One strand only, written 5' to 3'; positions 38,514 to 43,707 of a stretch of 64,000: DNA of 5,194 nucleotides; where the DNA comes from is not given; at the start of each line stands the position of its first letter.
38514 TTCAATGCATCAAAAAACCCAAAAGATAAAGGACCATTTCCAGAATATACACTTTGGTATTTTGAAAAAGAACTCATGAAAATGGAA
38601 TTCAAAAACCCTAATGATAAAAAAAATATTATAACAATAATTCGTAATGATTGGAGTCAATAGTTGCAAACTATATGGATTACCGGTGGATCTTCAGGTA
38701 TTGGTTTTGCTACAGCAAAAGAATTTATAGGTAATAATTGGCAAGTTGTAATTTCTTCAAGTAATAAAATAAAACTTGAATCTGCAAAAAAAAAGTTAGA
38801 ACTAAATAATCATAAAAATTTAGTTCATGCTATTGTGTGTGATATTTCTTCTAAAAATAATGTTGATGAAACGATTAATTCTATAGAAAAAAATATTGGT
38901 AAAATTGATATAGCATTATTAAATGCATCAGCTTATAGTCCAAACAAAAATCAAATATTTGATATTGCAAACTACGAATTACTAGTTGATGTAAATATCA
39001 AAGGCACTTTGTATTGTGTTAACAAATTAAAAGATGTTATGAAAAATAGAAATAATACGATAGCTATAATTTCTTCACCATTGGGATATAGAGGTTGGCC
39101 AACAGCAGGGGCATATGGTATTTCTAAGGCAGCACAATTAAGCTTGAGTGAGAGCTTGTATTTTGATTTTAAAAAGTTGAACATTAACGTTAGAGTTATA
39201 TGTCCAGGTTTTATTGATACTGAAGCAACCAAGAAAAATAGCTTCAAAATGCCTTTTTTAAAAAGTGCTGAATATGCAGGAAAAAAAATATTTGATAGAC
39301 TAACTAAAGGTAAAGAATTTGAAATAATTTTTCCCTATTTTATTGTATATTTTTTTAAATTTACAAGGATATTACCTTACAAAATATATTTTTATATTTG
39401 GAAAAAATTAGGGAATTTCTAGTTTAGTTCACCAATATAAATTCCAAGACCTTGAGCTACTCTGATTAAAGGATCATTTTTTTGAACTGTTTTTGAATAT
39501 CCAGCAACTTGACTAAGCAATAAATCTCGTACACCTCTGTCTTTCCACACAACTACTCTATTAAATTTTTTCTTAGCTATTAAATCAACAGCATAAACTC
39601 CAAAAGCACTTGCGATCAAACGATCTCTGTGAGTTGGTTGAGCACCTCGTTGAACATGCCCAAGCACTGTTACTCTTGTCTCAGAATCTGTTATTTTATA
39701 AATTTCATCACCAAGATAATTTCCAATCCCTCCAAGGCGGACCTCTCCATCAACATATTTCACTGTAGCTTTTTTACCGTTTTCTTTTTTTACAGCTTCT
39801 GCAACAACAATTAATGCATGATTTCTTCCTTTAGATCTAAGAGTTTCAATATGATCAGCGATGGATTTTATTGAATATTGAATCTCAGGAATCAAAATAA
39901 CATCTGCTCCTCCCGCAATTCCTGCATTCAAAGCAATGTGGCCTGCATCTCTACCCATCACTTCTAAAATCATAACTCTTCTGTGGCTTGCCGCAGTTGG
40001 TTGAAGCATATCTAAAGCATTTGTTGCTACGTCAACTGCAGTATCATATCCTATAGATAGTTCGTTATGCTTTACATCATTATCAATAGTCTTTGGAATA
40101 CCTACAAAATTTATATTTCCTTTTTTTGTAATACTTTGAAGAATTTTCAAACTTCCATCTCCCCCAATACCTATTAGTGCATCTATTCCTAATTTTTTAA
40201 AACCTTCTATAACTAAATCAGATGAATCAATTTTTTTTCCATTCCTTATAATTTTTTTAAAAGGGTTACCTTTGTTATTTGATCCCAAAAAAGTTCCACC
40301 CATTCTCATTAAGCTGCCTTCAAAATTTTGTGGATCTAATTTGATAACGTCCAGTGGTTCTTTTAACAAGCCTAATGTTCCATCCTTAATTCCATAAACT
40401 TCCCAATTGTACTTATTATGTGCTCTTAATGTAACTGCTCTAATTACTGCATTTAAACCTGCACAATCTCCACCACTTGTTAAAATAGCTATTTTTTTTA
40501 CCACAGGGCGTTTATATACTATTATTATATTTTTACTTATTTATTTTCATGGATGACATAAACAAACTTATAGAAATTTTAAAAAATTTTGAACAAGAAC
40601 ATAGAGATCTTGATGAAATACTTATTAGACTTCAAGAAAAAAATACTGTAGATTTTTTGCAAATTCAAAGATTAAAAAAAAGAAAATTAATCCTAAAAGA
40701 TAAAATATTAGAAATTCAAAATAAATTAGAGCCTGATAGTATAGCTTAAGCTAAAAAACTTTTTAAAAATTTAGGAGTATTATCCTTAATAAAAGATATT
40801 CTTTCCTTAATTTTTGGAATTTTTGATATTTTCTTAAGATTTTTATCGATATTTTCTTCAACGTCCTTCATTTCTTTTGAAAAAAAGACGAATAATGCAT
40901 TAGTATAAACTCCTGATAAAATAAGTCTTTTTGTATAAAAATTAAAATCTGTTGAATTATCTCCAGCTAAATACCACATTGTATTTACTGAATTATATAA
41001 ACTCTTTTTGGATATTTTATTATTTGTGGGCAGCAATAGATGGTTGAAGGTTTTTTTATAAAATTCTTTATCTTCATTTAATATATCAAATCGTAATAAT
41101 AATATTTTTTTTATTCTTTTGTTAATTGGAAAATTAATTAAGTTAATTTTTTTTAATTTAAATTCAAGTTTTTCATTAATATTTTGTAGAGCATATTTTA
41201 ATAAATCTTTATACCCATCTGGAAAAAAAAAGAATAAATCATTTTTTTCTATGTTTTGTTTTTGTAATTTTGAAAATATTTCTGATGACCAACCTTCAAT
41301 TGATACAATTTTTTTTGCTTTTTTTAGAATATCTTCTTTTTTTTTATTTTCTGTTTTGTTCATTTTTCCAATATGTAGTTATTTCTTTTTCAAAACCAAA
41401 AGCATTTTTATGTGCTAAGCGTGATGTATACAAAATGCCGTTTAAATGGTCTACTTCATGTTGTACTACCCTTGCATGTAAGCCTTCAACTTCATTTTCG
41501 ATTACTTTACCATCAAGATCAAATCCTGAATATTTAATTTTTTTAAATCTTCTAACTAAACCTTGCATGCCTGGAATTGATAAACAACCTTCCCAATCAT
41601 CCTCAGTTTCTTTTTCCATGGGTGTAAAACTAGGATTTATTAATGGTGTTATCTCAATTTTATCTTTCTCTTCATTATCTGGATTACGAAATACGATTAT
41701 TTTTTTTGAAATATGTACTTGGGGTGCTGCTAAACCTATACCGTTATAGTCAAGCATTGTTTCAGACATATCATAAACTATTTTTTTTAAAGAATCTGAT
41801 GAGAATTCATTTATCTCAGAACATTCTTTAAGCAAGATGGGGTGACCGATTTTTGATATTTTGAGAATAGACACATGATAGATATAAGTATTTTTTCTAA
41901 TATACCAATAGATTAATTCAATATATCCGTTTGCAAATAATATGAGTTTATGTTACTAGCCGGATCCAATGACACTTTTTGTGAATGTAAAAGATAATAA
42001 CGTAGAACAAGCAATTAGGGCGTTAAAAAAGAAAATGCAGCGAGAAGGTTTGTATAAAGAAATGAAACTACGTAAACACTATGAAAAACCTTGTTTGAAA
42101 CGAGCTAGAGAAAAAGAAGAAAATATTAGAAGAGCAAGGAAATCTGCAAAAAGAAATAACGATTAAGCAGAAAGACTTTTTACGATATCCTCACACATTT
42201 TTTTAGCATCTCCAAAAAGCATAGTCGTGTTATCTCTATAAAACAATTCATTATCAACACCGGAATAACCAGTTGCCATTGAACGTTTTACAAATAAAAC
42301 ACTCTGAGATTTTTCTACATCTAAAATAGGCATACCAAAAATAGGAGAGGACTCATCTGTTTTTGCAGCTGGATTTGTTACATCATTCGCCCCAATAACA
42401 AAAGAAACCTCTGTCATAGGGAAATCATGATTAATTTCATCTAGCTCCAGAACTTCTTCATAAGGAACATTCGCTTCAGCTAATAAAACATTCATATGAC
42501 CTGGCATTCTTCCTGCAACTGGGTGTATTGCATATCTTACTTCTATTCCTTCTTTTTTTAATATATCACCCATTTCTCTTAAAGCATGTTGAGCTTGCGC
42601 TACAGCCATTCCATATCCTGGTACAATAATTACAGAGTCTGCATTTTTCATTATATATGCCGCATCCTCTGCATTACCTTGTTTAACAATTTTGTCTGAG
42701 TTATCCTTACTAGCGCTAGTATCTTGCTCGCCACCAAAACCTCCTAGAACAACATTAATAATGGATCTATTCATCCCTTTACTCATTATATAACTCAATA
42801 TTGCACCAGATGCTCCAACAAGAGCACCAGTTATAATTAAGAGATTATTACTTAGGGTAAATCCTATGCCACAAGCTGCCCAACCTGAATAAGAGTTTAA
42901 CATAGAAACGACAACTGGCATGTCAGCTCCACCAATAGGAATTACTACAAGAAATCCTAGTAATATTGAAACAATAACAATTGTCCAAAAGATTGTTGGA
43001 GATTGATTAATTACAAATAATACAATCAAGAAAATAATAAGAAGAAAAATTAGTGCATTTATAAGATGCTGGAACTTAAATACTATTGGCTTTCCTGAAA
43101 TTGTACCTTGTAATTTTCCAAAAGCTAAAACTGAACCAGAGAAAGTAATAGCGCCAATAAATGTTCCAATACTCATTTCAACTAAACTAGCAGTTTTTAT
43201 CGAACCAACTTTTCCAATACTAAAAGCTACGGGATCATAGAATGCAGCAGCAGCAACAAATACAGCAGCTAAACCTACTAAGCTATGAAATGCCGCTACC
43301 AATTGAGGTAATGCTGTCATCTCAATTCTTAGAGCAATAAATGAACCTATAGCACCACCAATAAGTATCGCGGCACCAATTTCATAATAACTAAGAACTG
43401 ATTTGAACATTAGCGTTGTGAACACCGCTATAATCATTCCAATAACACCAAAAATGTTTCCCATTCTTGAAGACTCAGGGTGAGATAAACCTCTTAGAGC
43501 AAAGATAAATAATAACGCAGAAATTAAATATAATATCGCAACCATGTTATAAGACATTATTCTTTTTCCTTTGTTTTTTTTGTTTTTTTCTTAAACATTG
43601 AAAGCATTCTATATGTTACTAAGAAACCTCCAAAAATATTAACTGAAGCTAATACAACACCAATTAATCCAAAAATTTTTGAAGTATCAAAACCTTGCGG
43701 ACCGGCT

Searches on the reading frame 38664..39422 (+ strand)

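Call 3: search_protein_families(library=pfam, proteins=[window:38664-39422:+])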
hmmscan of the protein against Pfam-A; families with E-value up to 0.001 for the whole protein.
window:38664-39422:+ (252 aa): 4 families
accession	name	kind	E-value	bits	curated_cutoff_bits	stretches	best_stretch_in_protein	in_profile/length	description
PF00106.31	adh_short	-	4e-39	134.5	26.6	1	3-192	2-190/195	short chain dehydrogenase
PF13561.12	adh_short_C2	-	1.4e-30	107.1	27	1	11-198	6-190/236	Enoyl-(Acyl carrier protein) reductase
PF08659.16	KR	-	5e-09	36.8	22.6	1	3-158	2-156/180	KR domain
PF23441.1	SDR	-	1.3e-05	25.2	27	1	3-88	9-98/258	SDR-like rossmann domain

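Call 4: search_protein_families(library=ncbifam, proteins=[window:38664-39422:+])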
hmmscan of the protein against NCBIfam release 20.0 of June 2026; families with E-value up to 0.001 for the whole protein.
window:38664-39422:+ (252 aa): 218 families (the best 25 are shown)
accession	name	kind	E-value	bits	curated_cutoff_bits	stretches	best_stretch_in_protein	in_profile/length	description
NF005437.0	PRK07024.1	equivalog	3.7e-38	131.4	266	1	2-247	5-248/259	SDR family oxidoreductase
NF004825.0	PRK06181.1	equivalog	3.5e-32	111.8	215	1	2-191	7-195/268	SDR family oxidoreductase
NF004196.0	PRK05650.1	equivalog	2.2e-30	105.7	297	1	2-200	3-198/272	SDR family oxidoreductase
NF004765.0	PRK06101.1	equivalog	4.6e-30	104.5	406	1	1-241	1-230/241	SDR family oxidoreductase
NF005806.0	PRK07666.1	equivalog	1.9e-29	102.6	286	1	3-193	9-198/239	3-ketoacyl-ACP reductase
NF005594.0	PRK07326.1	equivalog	2.3e-29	102.6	271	1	3-191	8-193/237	SDR family oxidoreductase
NF005672.0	PRK07454.1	equivalog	2.9e-29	102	234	1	2-202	7-206/241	SDR family oxidoreductase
NF004198.0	PRK05653.1-3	equivalog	1.1e-28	100.3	296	1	2-190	8-195/248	3-oxoacyl-ACP reductase FabG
NF009466.0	PRK12826.1-2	subfamily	2.3e-28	99.3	222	1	3-192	5-195/248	3-oxoacyl-ACP reductase FabG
NF005559.1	PRK07231.1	subfamily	7.9e-28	97.6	215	1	3-192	6-194/249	glucose 1-dehydrogenase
TIGR01830.1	3oxo_ACP_reduc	equivalog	8.7e-28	97.6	297.75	1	6-192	3-189/239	3-oxoacyl-[acyl-carrier-protein] reductase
NF005472.0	PRK07067.1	equivalog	1.9e-27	96.4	338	1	4-188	9-190/257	L-iditol 2-dehydrogenase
NF005075.0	PRK06500.1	equivalog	1.9e-27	96.2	336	1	3-195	8-194/249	SDR family oxidoreductase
NF004203.0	PRK05653.2-4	subfamily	5.7e-27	94.7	313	1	5-191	10-197/260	3-oxoacyl-ACP reductase FabG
NF052558.1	MBtsdlDhBudC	equivalog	1e-26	94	270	1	3-196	5-194/250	meso-2,3-butanediol dehydrogenase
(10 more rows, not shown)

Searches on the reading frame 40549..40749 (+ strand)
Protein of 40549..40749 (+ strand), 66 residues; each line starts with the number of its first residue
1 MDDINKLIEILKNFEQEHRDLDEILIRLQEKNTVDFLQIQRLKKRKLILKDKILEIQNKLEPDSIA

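Call 50: search_protein_families(library=pfam, proteins=[window:40549-40749:+])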
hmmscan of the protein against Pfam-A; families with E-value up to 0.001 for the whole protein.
window:40549-40749:+ (66 aa): 1 family
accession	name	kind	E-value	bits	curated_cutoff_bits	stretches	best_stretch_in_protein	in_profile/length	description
PF04325.18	DUF465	-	1.8e-10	41.1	25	1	14-56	4-47/48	Protein of unknown function (DUF465)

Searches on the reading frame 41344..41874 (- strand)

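Call 50: search_protein_families(library=pfam, proteins=[window:41344-41874:-])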
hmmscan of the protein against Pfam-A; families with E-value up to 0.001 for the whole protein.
window:41344-41874:- (176 aa): 1 family
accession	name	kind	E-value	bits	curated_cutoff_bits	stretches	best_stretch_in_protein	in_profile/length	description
PF01327.26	Pep_deformylase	-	5.7e-52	175.9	22.8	1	4-156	2-153/156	Polypeptide deformylase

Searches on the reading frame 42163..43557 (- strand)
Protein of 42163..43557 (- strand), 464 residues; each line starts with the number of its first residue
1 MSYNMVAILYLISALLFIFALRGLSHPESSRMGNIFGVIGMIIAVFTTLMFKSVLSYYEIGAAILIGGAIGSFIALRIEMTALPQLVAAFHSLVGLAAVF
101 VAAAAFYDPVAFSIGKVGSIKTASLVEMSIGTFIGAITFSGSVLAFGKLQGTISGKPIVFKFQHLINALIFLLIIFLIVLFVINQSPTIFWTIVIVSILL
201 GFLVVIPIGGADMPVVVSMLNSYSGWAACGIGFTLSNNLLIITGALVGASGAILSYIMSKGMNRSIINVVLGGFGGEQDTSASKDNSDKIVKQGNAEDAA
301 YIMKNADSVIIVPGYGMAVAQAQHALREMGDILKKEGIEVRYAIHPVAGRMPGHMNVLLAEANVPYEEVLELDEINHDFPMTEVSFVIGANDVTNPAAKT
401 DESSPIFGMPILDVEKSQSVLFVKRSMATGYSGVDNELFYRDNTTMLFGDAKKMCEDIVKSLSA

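Call 50: search_protein_families(library=pfam, proteins=[window:42163-43557:-])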
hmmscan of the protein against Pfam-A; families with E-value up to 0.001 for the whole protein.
window:42163-43557:- (464 aa): 1 family
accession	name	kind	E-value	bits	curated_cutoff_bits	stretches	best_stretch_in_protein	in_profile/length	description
PF02233.22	PNTB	-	2.2e-195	650.4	31.7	1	7-460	2-455/456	NAD(P) transhydrogenase beta subunit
